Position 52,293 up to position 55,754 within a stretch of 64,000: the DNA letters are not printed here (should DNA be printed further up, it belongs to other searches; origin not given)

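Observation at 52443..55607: Gene A: Bergerat-fold ATPase motifs split by a large insert, fused to unknown N-terminal and middle regions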

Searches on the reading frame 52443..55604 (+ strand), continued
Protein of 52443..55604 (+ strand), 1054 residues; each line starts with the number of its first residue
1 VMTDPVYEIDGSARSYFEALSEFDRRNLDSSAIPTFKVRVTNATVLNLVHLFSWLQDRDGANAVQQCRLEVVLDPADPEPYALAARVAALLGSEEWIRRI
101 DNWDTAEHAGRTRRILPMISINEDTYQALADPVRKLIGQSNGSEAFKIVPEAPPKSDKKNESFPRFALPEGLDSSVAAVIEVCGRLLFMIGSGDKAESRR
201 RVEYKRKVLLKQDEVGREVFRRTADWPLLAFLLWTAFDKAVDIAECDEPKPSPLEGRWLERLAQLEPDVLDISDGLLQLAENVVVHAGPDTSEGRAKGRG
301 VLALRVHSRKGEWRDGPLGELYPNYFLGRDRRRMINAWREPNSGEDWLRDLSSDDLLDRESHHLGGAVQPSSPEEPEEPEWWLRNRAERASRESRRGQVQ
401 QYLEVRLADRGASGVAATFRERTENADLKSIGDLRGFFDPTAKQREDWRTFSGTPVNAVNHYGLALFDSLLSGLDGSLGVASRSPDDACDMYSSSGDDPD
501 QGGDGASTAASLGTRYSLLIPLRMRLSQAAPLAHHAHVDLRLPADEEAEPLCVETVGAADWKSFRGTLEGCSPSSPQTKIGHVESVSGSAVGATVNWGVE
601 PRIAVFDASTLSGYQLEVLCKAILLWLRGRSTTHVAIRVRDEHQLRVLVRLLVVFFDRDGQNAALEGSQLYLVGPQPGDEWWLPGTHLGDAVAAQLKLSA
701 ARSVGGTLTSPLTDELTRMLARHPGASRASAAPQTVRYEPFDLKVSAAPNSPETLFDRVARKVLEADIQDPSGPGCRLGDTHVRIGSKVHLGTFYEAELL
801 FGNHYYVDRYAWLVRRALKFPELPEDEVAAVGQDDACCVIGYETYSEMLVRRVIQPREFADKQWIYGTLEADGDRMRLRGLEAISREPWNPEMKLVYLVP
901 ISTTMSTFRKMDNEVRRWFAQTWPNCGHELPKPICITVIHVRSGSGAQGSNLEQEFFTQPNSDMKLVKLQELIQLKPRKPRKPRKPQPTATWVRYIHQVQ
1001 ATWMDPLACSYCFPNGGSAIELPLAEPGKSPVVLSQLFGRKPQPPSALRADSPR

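Call 52: predict_structure(alignment_id=A2)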
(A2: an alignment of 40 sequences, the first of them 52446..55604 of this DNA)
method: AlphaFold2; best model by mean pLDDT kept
length: 1053 residues; sequences in the alignment: 40
mean_pLDDT: 81.0   pTM: 0.82
mean pLDDT of the five models: 81.0, 80.3, 79.7, 77.8, 76.3
residues with pLDDT >= 90: 301; 70-90: 560; 50-70: 149; < 50: 43
segments of 3 or more residues with pLDDT < 50: 60-66, 340-342, 502-506, 527-530, 980-984, 1029-1031, 1044-1053
pLDDT, mean of each block of 10 residues (from residue 1): 75 86 72 82 90 76 50 69 84 75 57 85 91 84 80 55 85 88 87 83 86 84 91 92 84 82 87 91 86 85 87 84 93 71 67 89 69 74 92 92 92 81 67 88 86 75 79 90 84 83 52 92 61 72 65 88 92 79 93 79 93 91 90 92 87 83 90 89 86 86 74 72 55 83 91 93 88 84 88 88 93 85 65 87 90 80 86 81 78 92 90 90 81 93 79 83 83 55 57 92 93 87 68 56 41 33
secondary structure, 60 per line:
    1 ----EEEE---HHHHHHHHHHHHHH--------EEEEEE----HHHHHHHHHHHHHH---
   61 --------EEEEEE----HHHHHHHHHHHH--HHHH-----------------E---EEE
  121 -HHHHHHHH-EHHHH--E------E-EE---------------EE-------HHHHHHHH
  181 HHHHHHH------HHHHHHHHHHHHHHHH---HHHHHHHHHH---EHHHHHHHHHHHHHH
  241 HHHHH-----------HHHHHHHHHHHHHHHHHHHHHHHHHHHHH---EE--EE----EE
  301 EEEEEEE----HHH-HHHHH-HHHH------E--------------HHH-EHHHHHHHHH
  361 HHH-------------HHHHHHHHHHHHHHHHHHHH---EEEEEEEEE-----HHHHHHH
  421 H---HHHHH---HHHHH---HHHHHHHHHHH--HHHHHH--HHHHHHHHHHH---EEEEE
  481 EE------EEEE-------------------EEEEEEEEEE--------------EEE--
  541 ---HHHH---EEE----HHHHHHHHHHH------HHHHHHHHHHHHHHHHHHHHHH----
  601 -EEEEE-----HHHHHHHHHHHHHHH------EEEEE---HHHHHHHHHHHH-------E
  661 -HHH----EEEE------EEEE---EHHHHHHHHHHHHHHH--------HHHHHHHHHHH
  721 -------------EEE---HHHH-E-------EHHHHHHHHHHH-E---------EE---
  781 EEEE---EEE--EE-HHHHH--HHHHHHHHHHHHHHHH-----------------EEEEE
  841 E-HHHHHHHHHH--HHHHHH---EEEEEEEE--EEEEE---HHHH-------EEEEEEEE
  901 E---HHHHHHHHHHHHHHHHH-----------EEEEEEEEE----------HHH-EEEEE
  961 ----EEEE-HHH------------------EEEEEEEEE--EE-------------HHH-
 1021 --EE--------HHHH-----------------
elements in order (helices of 4 or more, strands of 3 or more residues): E5-8 H12-25 E34-39 H44-57 E69-74 H79-90 H93-96 E118-120 H122-129 H132-135 H173-187 H194-209 H213-222 H227-245 H257-285 E299-307 H316-320 H322-325 H352-363 H377-396 E400-408 H414-421 H425-429 H433-437 H441-451 H454-459 H462-472 E476-482 E489-492 E512-521 E536-538 H544-547 E551-553 H558-568 H575-596 E602-606 H612-626 E633-637 H641-652 E669-672 E679-682 H687-701 H710-720 E734-736 H740-743 H754-764 E781-784 E788-790 H796-800 H803-818 E836-841 H843-852 H855-860 E864-871 E874-878 H882-885 E893-901 H905-921 E933-941 E956-960 E965-968 E991-999 H1033-1036

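Call 55: fold_search(model_id=the predicted structure, library=pdb)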
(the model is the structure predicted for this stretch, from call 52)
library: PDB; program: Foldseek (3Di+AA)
matches with E <= 10: 480; with E <= 0.001: 0
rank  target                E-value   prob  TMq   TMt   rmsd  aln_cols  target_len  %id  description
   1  6mxb_A                4.3e-03  1.00  0.09  0.34   7.7       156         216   10  Crystal structure of Trypanosoma brucei hypoxanthine-guanine-xanthine phosphoribosyltranferase in complex with XMP (released 2019-07-24)
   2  7scr_A                5.6e-03  0.99  0.09  0.34   8.3       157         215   10  Crystal structure of trypanosome brucei hypoxanthine-guanine-xanthine phosphoribzosyltransferase in complex with (4S,7 (released 2022-03-02)
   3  6ar9_F                5.9e-03  1.00  0.09  0.36   8.0       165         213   10  Crystal structure of hypoxanthine-guanine-xanthine phosphorybosyltranferase in complex with [(2-{[2-(2-amino-6-oxo-1,6 (released 2018-03-14)
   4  6mxc_C                7.7e-03  0.99  0.09  0.33   7.7       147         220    8  Crystal structure of Trypanosoma brucei hypoxanthine-guanine-xanthine phosphoribosyltranferase in complex with GMP (released 2019-07-24)
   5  1i13_A                9.0e-03  0.99  0.09  0.37   8.6       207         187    8  ANALYSIS OF AN INVARIANT ASPARTIC ACID IN HPRTS-ALANINE MUTANT (released 2002-05-29)
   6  6mxb_B                1.0e-02  0.99  0.09  0.35   8.4       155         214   10  Crystal structure of Trypanosoma brucei hypoxanthine-guanine-xanthine phosphoribosyltranferase in complex with XMP (released 2019-07-24)
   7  1i0i_A                1.0e-02  0.98  0.09  0.37   8.6       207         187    8  ANALYSIS OF AN INVARIANT ASPARTIC ACID IN HPRTS-GLUTAMINE MUTANT (released 2002-05-29)
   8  1i0l_A                1.0e-02  0.98  0.09  0.38   8.5       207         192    7  ANALYSIS OF AN INVARIANT ASPARTIC ACID IN HPRTS-ASPARAGINE MUTANT (released 2002-05-29)
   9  1i14_A                1.0e-02  0.98  0.09  0.36   8.7       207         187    8  ANALYSIS OF AN INVARIANT ASPARTIC ACID IN HPRTS-GLUTAMIC ACID MUTANT (released 2002-05-29)
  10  1tc1_B                1.1e-02  0.98  0.09  0.39   8.6       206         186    9  A 1.4 ANGSTROM CRYSTAL STRUCTURE FOR THE HYPOXANTHINE PHOSPHORIBOSYLTRANSFERASE OF TRYPANOSOMA CRUZI (released 1999-10-07)
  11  8fx1_A                1.2e-02  0.98  0.09  0.34   8.2       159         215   12  Crystal structure of the Trypanosoma cruzi hypoxanthine-guanine-xanthine phosphoribosyltransferase (HGXPRT), isoform D (released 2023-07-19)
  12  5euc_C                1.2e-02  0.98  0.09  0.37   8.4       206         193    8  The role of the C-terminal region on the oligomeric state and enzymatic activity of Trypanosoma cruzi hypoxanthine pho (released 2016-03-30)
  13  6mxb_C                1.4e-02  0.99  0.09  0.34   7.3       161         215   10  Crystal structure of Trypanosoma brucei hypoxanthine-guanine-xanthine phosphoribosyltranferase in complex with XMP (released 2019-07-24)
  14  7scr_D                1.4e-02  0.97  0.09  0.34   8.3       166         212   11  Crystal structure of trypanosome brucei hypoxanthine-guanine-xanthine phosphoribzosyltransferase in complex with (4S,7 (released 2022-03-02)
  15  1p17_A                1.4e-02  0.94  0.09  0.33   8.5       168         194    8  Hypoxanthine Phosphoribosyltransferase from Trypanosoma cruzi, K68R mutant, complexed with the product IMP (released 2004-05-18)
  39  1tc2_B                2.6e-02  0.92  0.09  0.34   7.7       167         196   10  TERNARY SUBSTRATE COMPLEX OF THE HYPOXANTHINE PHOSPHORIBOSYLTRANSFERASE FROM TRYPANOSOMA CRUZI (released 2000-03-08)
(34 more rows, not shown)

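Call 67: find_related_loci(query=A2, collection=viral_contigs, flank=8000)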
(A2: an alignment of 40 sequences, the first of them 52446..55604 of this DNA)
Query A2 (1053 aa) in viral_contigs; peptide patterns used: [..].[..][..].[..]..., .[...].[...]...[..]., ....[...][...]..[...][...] (x = any residue, [..] = any of these).
52 stretches matched a pattern, but none encodes a relative of the query by tblastn (E <= 1e-3).

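Call 68: find_encoding_contigs(protein=P0009, flank=8000, max_places=1)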
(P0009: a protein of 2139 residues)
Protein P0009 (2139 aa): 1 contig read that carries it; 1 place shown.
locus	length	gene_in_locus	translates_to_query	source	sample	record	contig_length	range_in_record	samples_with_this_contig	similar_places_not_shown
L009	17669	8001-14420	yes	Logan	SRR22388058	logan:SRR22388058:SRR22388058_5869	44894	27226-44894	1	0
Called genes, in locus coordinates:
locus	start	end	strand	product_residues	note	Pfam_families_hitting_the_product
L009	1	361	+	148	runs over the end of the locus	PF05848:CtsR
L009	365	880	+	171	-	PF02151:UVR (weak)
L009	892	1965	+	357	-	PF00217:ATP-gua_Ptrans, PF27454:McsB_C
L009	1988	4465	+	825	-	PF02861:Clp_N, PF02861:Clp_N, PF00004:AAA, PF17871:AAA_lid_9, PF00004:AAA, PF07724:AAA_2, PF07728:AAA_5, PF10431:ClpB_D2-small, +14 more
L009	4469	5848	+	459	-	PF18073:Zn_ribbon_LapB, PF25199:nSTAND_NTPase5 (weak), PF13481:AAA_25, PF03796:DnaB_C, PF06745:ATPase (weak), PF23442:DUF7125 (faint)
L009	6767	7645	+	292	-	PF26340:DNA-SBD_ScoMcrA, PF13391:HNH_2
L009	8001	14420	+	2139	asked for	-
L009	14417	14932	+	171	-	-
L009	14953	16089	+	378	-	PF11185:DUF2971 (weak)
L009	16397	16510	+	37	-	-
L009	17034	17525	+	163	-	PF01928:CYTH (weak)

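Call 69: find_encoding_contigs(protein=P0040, flank=8000, max_places=1)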
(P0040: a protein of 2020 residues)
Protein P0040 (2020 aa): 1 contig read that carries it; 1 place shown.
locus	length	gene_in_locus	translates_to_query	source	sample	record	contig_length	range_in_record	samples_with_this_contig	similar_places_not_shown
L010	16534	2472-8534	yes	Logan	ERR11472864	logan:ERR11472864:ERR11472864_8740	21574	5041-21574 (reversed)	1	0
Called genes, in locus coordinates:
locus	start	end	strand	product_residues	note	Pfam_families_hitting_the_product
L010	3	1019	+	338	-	?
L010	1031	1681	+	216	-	-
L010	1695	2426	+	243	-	PF13489:Methyltransf_23, PF05175:MTS (faint), PF05401:NodS, PF13847:Methyltransf_31, PF08241:Methyltransf_11, PF08242:Methyltransf_12, PF13649:Methyltransf_25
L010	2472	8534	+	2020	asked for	-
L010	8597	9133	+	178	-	-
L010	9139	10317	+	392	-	-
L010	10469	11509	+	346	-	PF01073:3Beta_HSD, PF01370:Epimerase, PF02719:Polysacc_synt_2, PF05368:NmrA, PF07993:NAD_binding_4, PF13460:NAD_binding_10, PF16363:GDP_Man_Dehyd, PF08485:Polysacc_syn_2C, +1 more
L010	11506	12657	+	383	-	PF01370:Epimerase, PF02719:Polysacc_synt_2 (faint), PF04321:RmlD_sub_bind (faint), PF07993:NAD_binding_4 (faint), PF16363:GDP_Man_Dehyd (faint), PF14667:Polysacc_synt_C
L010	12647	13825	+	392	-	PF02350:Epimerase_2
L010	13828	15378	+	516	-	-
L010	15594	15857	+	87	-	-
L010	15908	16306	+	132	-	PF01047:MarR (faint), PF03965:Penicillinase_R, PF12802:MarR_2 (faint)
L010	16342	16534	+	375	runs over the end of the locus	PF05569:Peptidase_M56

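Call 74: search_dna_similar(query=P0009, collection=plasmids, mode=protein, max_rows=15)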
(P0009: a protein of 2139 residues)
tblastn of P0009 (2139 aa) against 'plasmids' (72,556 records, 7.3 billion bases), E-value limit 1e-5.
No match.

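Call 75: search_dna_similar(query=P0009, collection=phages, mode=protein, max_rows=10)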
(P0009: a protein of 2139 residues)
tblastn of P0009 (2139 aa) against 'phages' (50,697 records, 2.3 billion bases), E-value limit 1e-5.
No match.

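Call 76: list_cluster_members(proteins=[P0013, P0016, P0017, P0020, P0022, P0026, P0029, P0031, P0040, P0060])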
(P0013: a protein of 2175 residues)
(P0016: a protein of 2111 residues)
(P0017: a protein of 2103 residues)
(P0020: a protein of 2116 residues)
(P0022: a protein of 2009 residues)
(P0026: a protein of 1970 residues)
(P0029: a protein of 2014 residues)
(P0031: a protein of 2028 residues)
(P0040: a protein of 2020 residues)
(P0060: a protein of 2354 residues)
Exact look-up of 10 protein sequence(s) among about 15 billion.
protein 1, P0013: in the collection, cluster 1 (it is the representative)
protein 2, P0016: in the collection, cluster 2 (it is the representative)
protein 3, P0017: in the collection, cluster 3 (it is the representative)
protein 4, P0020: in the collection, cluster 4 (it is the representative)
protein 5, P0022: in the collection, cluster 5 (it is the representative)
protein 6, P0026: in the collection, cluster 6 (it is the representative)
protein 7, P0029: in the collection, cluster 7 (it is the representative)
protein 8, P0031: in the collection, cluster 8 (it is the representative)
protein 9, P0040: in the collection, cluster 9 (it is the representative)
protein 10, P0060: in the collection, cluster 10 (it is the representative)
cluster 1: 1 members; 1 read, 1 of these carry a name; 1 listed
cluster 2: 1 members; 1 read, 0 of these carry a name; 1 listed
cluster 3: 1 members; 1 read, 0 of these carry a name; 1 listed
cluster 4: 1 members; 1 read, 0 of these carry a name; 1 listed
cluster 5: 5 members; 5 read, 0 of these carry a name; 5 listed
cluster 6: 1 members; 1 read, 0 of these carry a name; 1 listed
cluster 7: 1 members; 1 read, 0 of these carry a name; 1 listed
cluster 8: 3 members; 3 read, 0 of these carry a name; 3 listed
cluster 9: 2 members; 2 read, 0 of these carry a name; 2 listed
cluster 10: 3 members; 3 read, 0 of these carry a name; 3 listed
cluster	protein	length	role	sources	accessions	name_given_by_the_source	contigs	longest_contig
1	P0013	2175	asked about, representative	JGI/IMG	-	hypothetical protein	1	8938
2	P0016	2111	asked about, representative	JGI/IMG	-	-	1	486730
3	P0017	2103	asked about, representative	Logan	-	-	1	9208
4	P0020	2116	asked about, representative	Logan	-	-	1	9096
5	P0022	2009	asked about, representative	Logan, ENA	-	-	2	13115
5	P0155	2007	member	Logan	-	-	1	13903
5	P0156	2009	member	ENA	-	-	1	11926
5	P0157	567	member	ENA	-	-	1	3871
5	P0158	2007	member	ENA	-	-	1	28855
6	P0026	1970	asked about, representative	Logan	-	-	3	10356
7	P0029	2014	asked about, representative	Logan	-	-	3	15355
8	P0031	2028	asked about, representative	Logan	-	-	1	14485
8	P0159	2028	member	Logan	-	-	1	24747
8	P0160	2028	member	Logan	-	-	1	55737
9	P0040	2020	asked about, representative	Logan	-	-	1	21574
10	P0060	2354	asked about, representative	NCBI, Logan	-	-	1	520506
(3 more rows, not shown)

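Call 77: find_encoding_contigs(protein=P0060, flank=7000, max_places=1)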
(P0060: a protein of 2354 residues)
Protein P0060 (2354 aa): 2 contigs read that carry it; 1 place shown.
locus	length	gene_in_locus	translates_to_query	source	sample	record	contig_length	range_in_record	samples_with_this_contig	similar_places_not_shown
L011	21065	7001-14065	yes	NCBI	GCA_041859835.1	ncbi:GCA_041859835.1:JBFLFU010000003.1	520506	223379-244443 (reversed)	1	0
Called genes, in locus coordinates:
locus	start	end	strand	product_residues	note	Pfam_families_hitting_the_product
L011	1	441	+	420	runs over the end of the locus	PF04932:Wzy_C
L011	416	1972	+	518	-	-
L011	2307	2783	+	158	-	PF13489:Methyltransf_23 (weak), PF05148:Methyltransf_8 (weak), PF13847:Methyltransf_31 (weak), PF13649:Methyltransf_25, PF08241:Methyltransf_11, PF08242:Methyltransf_12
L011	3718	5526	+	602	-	PF13289:SIR2_2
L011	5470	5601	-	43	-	-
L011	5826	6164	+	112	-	-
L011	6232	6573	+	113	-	-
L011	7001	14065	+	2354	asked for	-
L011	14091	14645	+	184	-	-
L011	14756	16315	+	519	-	-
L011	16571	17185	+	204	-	-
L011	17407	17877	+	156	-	PF18736:pEK499_p136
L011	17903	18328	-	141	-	PF12910:PHD_like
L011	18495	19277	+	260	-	PF03816:LytR_cpsA_psr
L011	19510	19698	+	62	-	-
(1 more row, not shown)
